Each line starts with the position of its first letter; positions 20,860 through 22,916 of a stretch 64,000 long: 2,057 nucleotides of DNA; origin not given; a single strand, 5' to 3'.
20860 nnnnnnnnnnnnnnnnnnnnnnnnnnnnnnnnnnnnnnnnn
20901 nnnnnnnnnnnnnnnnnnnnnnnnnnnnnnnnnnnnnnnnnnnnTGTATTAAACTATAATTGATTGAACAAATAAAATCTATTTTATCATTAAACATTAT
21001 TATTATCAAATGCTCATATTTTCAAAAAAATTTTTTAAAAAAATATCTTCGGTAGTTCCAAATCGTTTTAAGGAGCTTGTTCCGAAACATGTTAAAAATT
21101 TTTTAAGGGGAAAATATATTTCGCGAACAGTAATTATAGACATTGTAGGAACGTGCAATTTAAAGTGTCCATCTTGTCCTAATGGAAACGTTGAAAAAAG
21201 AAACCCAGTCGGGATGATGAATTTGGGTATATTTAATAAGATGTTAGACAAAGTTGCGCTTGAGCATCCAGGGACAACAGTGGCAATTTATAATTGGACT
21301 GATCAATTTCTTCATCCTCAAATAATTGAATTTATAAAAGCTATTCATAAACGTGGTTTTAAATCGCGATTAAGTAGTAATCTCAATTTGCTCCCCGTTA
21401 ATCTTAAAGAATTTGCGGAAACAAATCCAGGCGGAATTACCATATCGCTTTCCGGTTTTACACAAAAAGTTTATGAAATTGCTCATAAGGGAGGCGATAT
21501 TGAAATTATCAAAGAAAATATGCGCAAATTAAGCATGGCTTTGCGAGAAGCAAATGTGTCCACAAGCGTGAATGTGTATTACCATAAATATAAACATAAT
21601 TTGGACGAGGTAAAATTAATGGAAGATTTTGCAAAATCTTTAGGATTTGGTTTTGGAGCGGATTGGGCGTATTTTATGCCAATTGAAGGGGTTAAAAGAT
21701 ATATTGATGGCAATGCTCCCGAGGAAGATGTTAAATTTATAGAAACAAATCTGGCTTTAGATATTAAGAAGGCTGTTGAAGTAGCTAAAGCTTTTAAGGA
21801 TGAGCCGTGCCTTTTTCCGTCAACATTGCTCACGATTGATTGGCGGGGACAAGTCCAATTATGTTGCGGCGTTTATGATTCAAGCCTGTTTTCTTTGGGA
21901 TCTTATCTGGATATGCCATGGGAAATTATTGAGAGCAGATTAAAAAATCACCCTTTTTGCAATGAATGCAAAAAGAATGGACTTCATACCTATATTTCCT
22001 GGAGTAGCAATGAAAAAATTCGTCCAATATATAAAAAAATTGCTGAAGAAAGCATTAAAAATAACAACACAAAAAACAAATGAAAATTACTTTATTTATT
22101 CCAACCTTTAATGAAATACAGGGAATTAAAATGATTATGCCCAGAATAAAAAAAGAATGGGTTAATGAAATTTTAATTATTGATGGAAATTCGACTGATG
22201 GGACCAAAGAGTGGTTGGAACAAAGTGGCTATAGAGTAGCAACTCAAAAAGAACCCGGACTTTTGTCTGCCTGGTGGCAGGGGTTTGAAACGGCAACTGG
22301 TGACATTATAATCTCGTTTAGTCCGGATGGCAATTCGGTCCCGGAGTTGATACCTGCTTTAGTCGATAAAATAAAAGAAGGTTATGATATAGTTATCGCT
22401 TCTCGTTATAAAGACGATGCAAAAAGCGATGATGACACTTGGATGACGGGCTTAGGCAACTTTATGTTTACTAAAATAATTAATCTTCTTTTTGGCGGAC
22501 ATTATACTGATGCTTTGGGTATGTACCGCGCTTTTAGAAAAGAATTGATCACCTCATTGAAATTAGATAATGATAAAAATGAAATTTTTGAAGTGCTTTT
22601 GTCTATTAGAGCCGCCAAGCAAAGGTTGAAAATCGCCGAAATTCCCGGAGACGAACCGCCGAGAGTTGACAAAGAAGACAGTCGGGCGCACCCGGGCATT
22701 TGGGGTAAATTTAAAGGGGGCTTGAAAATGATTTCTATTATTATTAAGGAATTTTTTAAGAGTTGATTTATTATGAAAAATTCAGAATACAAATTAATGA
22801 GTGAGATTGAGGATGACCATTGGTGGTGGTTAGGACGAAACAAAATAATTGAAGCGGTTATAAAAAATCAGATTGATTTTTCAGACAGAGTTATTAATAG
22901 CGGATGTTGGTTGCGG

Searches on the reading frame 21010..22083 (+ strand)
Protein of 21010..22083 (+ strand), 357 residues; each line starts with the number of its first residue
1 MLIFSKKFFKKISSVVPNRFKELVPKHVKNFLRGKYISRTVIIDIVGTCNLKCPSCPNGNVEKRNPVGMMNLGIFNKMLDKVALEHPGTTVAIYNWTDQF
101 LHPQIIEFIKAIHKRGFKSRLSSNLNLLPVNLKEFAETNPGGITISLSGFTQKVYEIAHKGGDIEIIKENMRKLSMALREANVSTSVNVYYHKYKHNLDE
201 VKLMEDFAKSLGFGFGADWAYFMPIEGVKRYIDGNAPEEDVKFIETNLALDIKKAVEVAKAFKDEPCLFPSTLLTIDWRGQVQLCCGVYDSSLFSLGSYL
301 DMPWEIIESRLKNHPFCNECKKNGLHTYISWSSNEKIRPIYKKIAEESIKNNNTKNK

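Call 22: search_protein_families(library=pfam, proteins=[window:21010-22083:+], max_evalue=0.0001)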
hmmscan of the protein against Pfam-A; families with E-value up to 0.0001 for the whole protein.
window:21010-22083:+ (357 aa): 1 family
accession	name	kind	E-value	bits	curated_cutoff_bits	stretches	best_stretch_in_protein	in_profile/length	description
PF04055.27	Radical_SAM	-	2.9e-10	41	29.5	1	46-190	4-148/166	Radical SAM superfamily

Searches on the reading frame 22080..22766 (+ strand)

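Call 22: search_protein_families(library=pfam, proteins=[window:22080-22766:+], max_evalue=0.0001)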
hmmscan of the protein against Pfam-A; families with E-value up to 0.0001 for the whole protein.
window:22080-22766:+ (228 aa): 1 family
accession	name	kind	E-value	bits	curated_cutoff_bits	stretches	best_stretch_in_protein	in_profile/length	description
PF00535.33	Glycos_transf_2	-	2e-20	73.9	23.3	1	5-157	2-164/168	Glycosyl transferase family 2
